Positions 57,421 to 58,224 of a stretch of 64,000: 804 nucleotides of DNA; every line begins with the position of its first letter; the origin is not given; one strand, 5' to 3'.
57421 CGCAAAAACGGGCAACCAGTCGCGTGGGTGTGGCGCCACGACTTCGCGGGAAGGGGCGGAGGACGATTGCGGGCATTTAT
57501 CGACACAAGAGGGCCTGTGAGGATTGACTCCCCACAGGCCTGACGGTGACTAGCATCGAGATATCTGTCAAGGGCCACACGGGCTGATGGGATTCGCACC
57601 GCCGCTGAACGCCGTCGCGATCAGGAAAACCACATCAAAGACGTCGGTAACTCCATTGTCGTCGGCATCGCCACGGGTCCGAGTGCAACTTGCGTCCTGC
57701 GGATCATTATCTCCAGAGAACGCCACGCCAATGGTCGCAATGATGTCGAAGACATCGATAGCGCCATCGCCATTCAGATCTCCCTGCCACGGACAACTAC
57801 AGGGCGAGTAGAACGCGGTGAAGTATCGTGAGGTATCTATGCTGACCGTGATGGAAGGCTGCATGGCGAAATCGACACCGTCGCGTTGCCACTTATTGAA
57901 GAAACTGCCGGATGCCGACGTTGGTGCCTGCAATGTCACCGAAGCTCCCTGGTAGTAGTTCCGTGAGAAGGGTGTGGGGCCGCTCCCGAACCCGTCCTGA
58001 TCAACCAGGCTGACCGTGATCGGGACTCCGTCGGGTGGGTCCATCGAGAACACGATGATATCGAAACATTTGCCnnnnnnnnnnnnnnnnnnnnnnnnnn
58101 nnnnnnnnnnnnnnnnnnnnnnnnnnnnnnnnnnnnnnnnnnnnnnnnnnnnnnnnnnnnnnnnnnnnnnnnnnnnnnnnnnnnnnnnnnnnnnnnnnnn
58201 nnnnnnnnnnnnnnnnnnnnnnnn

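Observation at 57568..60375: Secreted C10 (streptopain-family) cysteine protease with InlB-B-like modules, three Cys-bearing FN3-like repeats and a dockerin-like C-terminus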

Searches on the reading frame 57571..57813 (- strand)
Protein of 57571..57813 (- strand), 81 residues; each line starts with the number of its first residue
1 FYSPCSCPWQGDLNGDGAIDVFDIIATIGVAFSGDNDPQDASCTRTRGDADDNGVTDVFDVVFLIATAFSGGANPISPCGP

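Call 9: search_protein_families(library=pfam, proteins=[window:57571-57813:-], max_evalue=10)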
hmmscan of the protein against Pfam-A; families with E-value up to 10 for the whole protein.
seq(81 aa): 3 families
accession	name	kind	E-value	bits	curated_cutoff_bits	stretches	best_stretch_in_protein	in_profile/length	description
PF00404.24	Dockerin_1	-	0.046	14.4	22.9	1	11-65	2-53/57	Dockerin type I domain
PF13202.12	EF-hand_5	-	0.18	11.8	25.9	1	11-21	8-18/25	EF hand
PF23685.1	YtiC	-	2.4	8.7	27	0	53-62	4-13/33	YtiC-like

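Call 17: search_solved_structures(query=A2, max_evalue=1, show_alignments=2)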
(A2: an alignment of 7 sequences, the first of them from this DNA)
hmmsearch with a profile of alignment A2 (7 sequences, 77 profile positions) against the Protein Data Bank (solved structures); distinct sequences matched with E-value up to 1: 7.
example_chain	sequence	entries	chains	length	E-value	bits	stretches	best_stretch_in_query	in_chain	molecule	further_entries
5lxv_B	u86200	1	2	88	0.002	21.6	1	6-59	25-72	Carbohydrate-binding protein WP_009985128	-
2y3n_B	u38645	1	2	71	0.011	19.1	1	6-60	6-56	CELLULOSOMAL FAMILY-48 PROCESSIVE GLYCOSIDE HYDROLASE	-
2ccl_B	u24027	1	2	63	0.091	16.2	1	7-60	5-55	ENDO-1,4-BETA-XYLANASE Y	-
1ohz_B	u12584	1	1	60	0.12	15.8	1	7-60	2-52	ENDO-1,4-BETA-XYLANASE Y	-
7qru_D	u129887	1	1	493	0.35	14.3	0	15-72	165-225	Na+/H+ antiporter subunit D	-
8x39_A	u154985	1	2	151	0.5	13.9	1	7-61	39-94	Serine protease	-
8x3a_A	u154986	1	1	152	0.55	13.7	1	7-61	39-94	Serine protease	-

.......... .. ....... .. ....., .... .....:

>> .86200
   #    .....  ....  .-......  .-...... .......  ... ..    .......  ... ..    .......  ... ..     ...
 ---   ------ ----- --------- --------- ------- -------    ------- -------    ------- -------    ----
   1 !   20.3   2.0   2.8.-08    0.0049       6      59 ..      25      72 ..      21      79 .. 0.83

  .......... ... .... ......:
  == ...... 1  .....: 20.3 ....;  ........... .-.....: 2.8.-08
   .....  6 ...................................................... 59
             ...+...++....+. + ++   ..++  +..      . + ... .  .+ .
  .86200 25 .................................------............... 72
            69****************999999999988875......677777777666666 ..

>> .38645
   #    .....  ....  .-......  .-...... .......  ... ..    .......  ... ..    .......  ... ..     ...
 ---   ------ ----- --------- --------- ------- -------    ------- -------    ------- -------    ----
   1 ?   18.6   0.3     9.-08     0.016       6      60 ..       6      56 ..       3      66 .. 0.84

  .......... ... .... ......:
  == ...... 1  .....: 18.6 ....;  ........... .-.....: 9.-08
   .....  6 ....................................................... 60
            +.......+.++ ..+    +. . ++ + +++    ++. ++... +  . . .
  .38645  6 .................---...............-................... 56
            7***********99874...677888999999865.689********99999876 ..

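Call 37: predict_structure(alignment_id=A5)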
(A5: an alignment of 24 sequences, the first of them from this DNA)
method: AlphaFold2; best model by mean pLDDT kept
length: 79 residues; sequences in the alignment: 24
mean_pLDDT: 86.1   pTM: 0.76
mean pLDDT of the five models: 86.1, 85.1, 83.9, 83.4, 80.0
residues with pLDDT >= 90: 37; 70-90: 36; 50-70: 5; < 50: 1
segments of 3 or more residues with pLDDT < 50: none
pLDDT, mean of each block of 10 residues (from residue 1): 79 90 95 88 87 92 86 68
secondary structure, 60 per line:
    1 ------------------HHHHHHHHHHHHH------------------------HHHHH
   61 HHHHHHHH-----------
elements in order: H19-31 H56-68

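Call 40: fold_search(model_id=the predicted structure, library=pdb)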
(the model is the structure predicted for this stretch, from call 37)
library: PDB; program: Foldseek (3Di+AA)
matches with E <= 10: 42; with E <= 0.001: 0
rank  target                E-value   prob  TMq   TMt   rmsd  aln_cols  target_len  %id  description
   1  5lxv_B                9.6e-03  1.00  0.63  0.75   2.8        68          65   28  Crystal structure of Ruminococcus flavefaciens scaffoldin C cohesin in complex with a dockerin from an uncharacterized (released 2016-10-19)
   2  8x39_A                1.9e-02  1.00  0.64  0.39   3.1        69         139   26  Crystal structure of cellulosomal double-dockerin module of Clo1313_0689 from Clostridium thermocellum (released 2024-04-03)
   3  6kgf_D                6.0e-02  0.99  0.59  0.73   2.8        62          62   24  Crystal structure of CaDoc0917(R16D)-CaCohA2 complex at pH 8.2 (released 2020-07-08)
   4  2ccl_B                9.2e-02  0.99  0.61  0.76   2.5        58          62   31  THE S45A, T46A MUTANT OF THE TYPE I COHESIN-DOCKERIN COMPLEX FROM THE CELLULOSOME OF CLOSTRIDIUM THERMOCELLUM (released 2007-02-13)
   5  2vn6_B                9.2e-02  0.97  0.58  0.70   2.9        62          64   19  The Clostridium cellulolyticum dockerin displays a dual binding mode for its cohesin partner (released 2008-05-13)
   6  4dh2_B                9.9e-02  0.98  0.67  0.73   3.2        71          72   20  Crystal structure of Coh-OlpC(Cthe_0452)-Doc435(Cthe_0435) complex: A novel type I Cohesin-Dockerin complex from Clost (released 2012-11-28)
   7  4fl4_D                1.1e-01  0.98  0.64  0.76   2.7        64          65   17  Scaffoldin conformation and dynamics revealed by a ternary complex from the Clostridium thermocellum cellulosome (released 2012-06-27)
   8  4uyp_B                1.1e-01  0.98  0.67  0.72   3.2        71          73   20  High resolution structure of the third cohesin ScaC in complex with the ScaB dockerin with a mutation in the N-termina (released 2015-04-15)
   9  4uyq_B                1.1e-01  0.98  0.67  0.72   3.2        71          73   20  High resolution structure of the third cohesin ScaC in complex with the ScaB dockerin with a mutation in the C-termina (released 2015-04-15)
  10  4fl4_J                1.1e-01  0.98  0.65  0.76   2.7        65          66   17  Scaffoldin conformation and dynamics revealed by a ternary complex from the Clostridium thermocellum cellulosome (released 2012-06-27)
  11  8x39_B                1.1e-01  0.98  0.67  0.41   2.8        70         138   24  Crystal structure of cellulosomal double-dockerin module of Clo1313_0689 from Clostridium thermocellum (released 2024-04-03)
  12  6kge_B                1.2e-01  0.97  0.58  0.74   2.7        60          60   25  Crystal structure of CaDoc0917(R16D)-CaCohA2 complex at pH 5.5 (released 2020-07-08)
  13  4fl4_A                1.4e-01  0.97  0.66  0.74   2.8        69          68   19  Scaffoldin conformation and dynamics revealed by a ternary complex from the Clostridium thermocellum cellulosome (released 2012-06-27)
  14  6kgc_B                1.6e-01  0.96  0.57  0.75   2.7        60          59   25  Crystal structure of CaDoc0917(R49D)-CaCohA2 complex at pH 5.4 (released 2020-07-08)
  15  6kg9_MODEL_1_A        1.9e-01  0.95  0.59  0.68   3.2        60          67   23  Solution structure of CaDoc0917 from Clostridium acetobutylicum (released 2020-07-08)
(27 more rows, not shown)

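Call 70: find_related_loci(query=A2, collection=genome_contigs, flank=5000)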
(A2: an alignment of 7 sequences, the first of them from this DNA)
Query A2 (77 aa) in genome_contigs; peptide patterns used: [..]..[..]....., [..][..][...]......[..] (x = any residue, [..] = any of these).
186 stretches matched a pattern; 46 encode a relative of the query (tblastn E <= 1e-3); 45 distinct loci.
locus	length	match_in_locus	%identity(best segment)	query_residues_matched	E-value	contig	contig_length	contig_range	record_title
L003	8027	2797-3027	84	1-77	4e-41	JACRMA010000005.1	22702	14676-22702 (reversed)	MAG: Candidatus Zixiibacteriota bacterium isolate NC_groundwater_1895_Pr3_B-0.1um_59_8 SR2-18-B1_coassembly_15349, whole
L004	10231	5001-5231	73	1-77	3e-36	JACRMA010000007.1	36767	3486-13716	MAG: Candidatus Zixiibacteriota bacterium isolate NC_groundwater_1895_Pr3_B-0.1um_59_8 SR2-18-B1_coassembly_16351, whole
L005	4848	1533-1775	74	1-77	5e-36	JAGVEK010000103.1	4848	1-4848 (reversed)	MAG: Candidatus Zixiibacteriota bacterium isolate DeMMO2_37 c_000000044821, whole genome shotgun sequence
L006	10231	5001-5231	73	1-77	2e-34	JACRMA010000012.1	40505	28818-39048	MAG: Candidatus Zixiibacteriota bacterium isolate NC_groundwater_1895_Pr3_B-0.1um_59_8 SR2-18-B1_coassembly_70976, whole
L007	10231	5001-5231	71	1-77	4e-34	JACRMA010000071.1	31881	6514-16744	MAG: Candidatus Zixiibacteriota bacterium isolate NC_groundwater_1895_Pr3_B-0.1um_59_8 SR2-18-B1_coassembly_173214, whol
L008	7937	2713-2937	67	1-75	2e-32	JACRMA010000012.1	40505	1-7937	MAG: Candidatus Zixiibacteriota bacterium isolate NC_groundwater_1895_Pr3_B-0.1um_59_8 SR2-18-B1_coassembly_70976, whole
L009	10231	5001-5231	66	1-77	5e-32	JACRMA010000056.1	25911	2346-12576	MAG: Candidatus Zixiibacteriota bacterium isolate NC_groundwater_1895_Pr3_B-0.1um_59_8 SR2-18-B1_coassembly_78587, whole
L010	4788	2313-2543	68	1-77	1e-31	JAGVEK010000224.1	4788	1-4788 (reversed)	MAG: Candidatus Zixiibacteriota bacterium isolate DeMMO2_37 c_000000086475, whole genome shotgun sequence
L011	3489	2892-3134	64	1-77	6e-31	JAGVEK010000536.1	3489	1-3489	MAG: Candidatus Zixiibacteriota bacterium isolate DeMMO2_37 c_000000115116, whole genome shotgun sequence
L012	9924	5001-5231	65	1-77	1e-30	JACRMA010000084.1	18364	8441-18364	MAG: Candidatus Zixiibacteriota bacterium isolate NC_groundwater_1895_Pr3_B-0.1um_59_8 SR2-18-B1_coassembly_305571, whol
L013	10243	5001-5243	64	1-77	3e-30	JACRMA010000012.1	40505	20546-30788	MAG: Candidatus Zixiibacteriota bacterium isolate NC_groundwater_1895_Pr3_B-0.1um_59_8 SR2-18-B1_coassembly_70976, whole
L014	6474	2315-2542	63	1-76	3e-30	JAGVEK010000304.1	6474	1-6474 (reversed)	MAG: Candidatus Zixiibacteriota bacterium isolate DeMMO2_37 c_000000041276, whole genome shotgun sequence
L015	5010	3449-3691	68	1-77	3e-30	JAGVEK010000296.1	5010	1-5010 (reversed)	MAG: Candidatus Zixiibacteriota bacterium isolate DeMMO2_37 c_000000017313, whole genome shotgun sequence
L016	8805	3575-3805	62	1-77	7e-30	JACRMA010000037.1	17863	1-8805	MAG: Candidatus Zixiibacteriota bacterium isolate NC_groundwater_1895_Pr3_B-0.1um_59_8 SR2-18-B1_coassembly_141245, whol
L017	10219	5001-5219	67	2-77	5e-29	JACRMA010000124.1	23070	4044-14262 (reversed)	MAG: Candidatus Zixiibacteriota bacterium isolate NC_groundwater_1895_Pr3_B-0.1um_59_8 SR2-18-B1_coassembly_443119, whol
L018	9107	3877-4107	61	1-77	7e-29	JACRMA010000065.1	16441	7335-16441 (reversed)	MAG: Candidatus Zixiibacteriota bacterium isolate NC_groundwater_1895_Pr3_B-0.1um_59_8 SR2-18-B1_coassembly_86075, whole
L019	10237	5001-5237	61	1-75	2e-28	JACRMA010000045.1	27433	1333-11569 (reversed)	MAG: Candidatus Zixiibacteriota bacterium isolate NC_groundwater_1895_Pr3_B-0.1um_59_8 SR2-18-B1_coassembly_4116, whole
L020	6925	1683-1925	58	1-77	3e-28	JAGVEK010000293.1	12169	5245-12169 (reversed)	MAG: Candidatus Zixiibacteriota bacterium isolate DeMMO2_37 c_000000000972, whole genome shotgun sequence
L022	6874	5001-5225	60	1-77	4e-28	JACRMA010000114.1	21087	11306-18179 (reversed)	MAG: Candidatus Zixiibacteriota bacterium isolate NC_groundwater_1895_Pr3_B-0.1um_59_8 SR2-18-B1_coassembly_407401, whol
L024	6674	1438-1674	40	1-77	4e-12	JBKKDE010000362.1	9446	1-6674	MAG: Candidatus Zixiibacteriota bacterium isolate swi_bin.70 k127_19867608, whole genome shotgun sequence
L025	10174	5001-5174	52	7-67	5e-12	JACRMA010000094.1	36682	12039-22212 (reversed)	MAG: Candidatus Zixiibacteriota bacterium isolate NC_groundwater_1895_Pr3_B-0.1um_59_8 SR2-18-B1_coassembly_298087, whol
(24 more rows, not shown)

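Call 73: search_protein_families(library=pfam, proteins=[L004:4584-5231:+, L006:1146-5231:+, L007:1227-5231:+, L008:1162-2943:+, L009:2676-5231:+, L012:2139-5231:+, L013:2592-5243:+, L016:1622-3805:+, L017:1641-5270:+, L018:1117-4107:+], max_evalue=0.001)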
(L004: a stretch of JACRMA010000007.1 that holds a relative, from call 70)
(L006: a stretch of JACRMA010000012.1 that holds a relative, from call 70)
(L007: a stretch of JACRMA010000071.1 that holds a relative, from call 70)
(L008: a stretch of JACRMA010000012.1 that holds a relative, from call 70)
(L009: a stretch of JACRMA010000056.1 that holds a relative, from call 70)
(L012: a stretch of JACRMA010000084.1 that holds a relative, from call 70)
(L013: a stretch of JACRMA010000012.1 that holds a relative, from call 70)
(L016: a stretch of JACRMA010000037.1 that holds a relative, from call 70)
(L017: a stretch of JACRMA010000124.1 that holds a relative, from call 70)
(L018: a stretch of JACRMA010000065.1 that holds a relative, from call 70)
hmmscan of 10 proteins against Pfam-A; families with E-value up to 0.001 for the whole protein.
L004:4584-5231:+ (216 aa): 0 families

L006:1146-5231:+ (1362 aa): 2 families
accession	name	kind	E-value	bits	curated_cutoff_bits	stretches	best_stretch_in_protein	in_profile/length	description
PF00082.27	Peptidase_S8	-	2.7e-40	138.9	21.8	1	302-558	3-288/288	Subtilase family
PF18998.6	Flg_new_2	-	1.5e-06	28.5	23.6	0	1037-1101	5-70/73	Divergent InlB B-repeat domain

L007:1227-5231:+ (1335 aa): 1 family
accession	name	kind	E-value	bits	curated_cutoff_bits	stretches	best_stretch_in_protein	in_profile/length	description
PF00404.24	Dockerin_1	-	1.1e-06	29.1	22.9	1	43-95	2-56/57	Dockerin type I domain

L008:1162-2943:+ (594 aa): 3 families
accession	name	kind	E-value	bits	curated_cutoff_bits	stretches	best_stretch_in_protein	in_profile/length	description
PF17963.7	Big_9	-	6.2e-33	114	23.6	3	331-419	1-89/89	Bacterial Ig domain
PF17892.7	Cadherin_5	-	4.7e-24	84.5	26.5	3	330-421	1-98/98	Cadherin-like domain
PF17803.7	Cadherin_4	-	3.3e-15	56.8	25.1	2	415-482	2-71/71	Bacterial cadherin-like domain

L009:2676-5231:+ (852 aa): 3 families
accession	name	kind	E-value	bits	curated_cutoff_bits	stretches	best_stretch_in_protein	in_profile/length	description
PF13517.12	FG-GAP_3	-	2.9e-74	246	26.9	13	698-758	1-61/61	FG-GAP-like repeat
PF01839.29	FG-GAP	-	6.9e-11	42.2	22.1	1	691-725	2-31/37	FG-GAP repeat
PF23509.1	MSMEG_3727_PQQ-assoc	-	0.00048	20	27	0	453-494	63-105/152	MSMEG_3727, PQQ-associated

L012:2139-5231:+ (1031 aa): 1 family
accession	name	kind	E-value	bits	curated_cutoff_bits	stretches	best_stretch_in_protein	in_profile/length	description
PF09471.16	Peptidase_M64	-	4.6e-36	125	26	2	54-264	4-208/302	IgA Peptidase M64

L013:2592-5243:+ (884 aa): 1 family
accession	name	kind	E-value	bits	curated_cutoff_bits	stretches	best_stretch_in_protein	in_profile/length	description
PF02494.22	HYR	-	1.8e-27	95.9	21.7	2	645-722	2-81/81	HYR domain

L016:1622-3805:+ (728 aa): 1 family
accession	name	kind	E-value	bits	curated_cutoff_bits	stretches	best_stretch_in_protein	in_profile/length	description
PF02128.21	Peptidase_M36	-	3.3e-07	30.3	23.3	1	480-648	176-363/368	Fungalysin metallopeptidase (M36)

L017:1641-5270:+ (1210 aa): 0 families

L018:1117-4107:+ (997 aa): 5 families
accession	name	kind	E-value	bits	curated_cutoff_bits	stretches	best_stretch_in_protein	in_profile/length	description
PF02494.22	HYR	-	8.4e-63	209.1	21.7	5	842-919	2-81/81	HYR domain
PF17963.7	Big_9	-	3.5e-21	76.3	23.6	2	331-422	1-88/89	Bacterial Ig domain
PF17803.7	Cadherin_4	-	6.5e-16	59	25.1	1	322-390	2-71/71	Bacterial cadherin-like domain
PF17892.7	Cadherin_5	-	2e-11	44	26.5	1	330-411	1-86/98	Cadherin-like domain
PF19077.6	Big_13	-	0.00034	21.5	27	0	734-761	72-100/102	Bacterial Ig-like domain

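Call 74: search_protein_families(library=pfam, proteins=[L019:2847-5243:+, L022:1812-5228:+, L025:4887-6512:+, L005:1140-1775:+, L010:3-2543:+, L011:540-3134:+, L014:914-2545:+, L015:1970-3712:+, L020:3-1925:+, L024:994-1689:+], max_evalue=0.001)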
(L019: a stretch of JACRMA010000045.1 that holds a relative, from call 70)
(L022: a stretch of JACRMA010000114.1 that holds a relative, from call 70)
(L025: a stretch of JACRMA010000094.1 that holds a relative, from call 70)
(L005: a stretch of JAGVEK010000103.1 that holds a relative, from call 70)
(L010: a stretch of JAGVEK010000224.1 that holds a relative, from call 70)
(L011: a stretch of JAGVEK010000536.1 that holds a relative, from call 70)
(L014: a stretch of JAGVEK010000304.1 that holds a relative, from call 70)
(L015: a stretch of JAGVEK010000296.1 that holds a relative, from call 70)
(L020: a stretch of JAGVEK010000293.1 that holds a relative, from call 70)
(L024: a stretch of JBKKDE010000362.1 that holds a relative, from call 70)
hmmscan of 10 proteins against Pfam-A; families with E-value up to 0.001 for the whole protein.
L019:2847-5243:+ (799 aa): 3 families
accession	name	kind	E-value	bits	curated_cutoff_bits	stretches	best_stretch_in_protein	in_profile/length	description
PF13517.12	FG-GAP_3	-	2.2e-108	355.3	26.9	13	149-209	1-61/61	FG-GAP-like repeat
PF01839.29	FG-GAP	-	3e-46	155.1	22.1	4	142-166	2-26/37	FG-GAP repeat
PF10282.15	Lactonase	-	1.5e-07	31.4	21.7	0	364-491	209-341/344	Lactonase, 7-bladed beta-propeller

L022:1812-5228:+ (1139 aa): 4 families
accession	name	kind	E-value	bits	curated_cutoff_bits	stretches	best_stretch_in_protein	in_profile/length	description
PF13385.13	Laminin_G_3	-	2.7e-15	57.2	27.6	1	878-1049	6-151/151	Concanavalin A-like lectin/glucanases superfamily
PF17210.9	SdrD_B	-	1.1e-11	45.4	29.7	1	528-596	7-75/112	SdrD B-like domain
PF00404.24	Dockerin_1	-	5.6e-10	39.7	22.9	1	1070-1124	2-53/57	Dockerin type I domain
PF13620.12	CarboxypepD_reg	-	0.00071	20.3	32.3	1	540-584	9-53/82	Carboxypeptidase regulatory-like domain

L025:4887-6512:+ (542 aa): 0 families

L005:1140-1775:+ (212 aa): 0 families

L010:3-2543:+ (847 aa): 0 families

L011:540-3134:+ (865 aa): 0 families

L014:914-2545:+ (544 aa): 1 family
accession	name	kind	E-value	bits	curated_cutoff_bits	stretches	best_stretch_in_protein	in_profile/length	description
PF06283.17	ThuA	-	8.9e-11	42.9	33.4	1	270-359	24-110/209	Trehalose utilisation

L015:1970-3712:+ (581 aa): 1 family
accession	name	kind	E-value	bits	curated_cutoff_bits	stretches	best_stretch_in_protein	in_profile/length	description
PF00082.27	Peptidase_S8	-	7.8e-11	42.3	21.8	1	228-468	49-272/288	Subtilase family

L020:3-1925:+ (641 aa): 2 families
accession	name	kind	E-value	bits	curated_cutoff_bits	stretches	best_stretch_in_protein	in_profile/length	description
PF17963.7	Big_9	-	3.8e-06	28.1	23.6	1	484-554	18-88/89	Bacterial Ig domain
PF02368.24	Big_2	-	9.3e-05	22.7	22.8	1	508-550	39-78/79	Bacterial Ig-like domain (group 2)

L024:994-1689:+ (232 aa): 0 families

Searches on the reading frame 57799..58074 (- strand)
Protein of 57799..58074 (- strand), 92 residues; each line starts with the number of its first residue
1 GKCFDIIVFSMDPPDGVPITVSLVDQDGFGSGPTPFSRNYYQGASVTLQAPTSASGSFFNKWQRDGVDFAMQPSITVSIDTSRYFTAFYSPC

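Call 9: search_protein_families(library=pfam, proteins=[window:57799-58074:-], max_evalue=10)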
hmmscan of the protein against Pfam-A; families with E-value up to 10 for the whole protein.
seq(92 aa): 1 family
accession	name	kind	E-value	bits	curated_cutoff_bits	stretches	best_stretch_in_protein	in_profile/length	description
PF18998.6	Flg_new_2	-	0.00068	20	23.6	1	37-82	16-62/73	Divergent InlB B-repeat domain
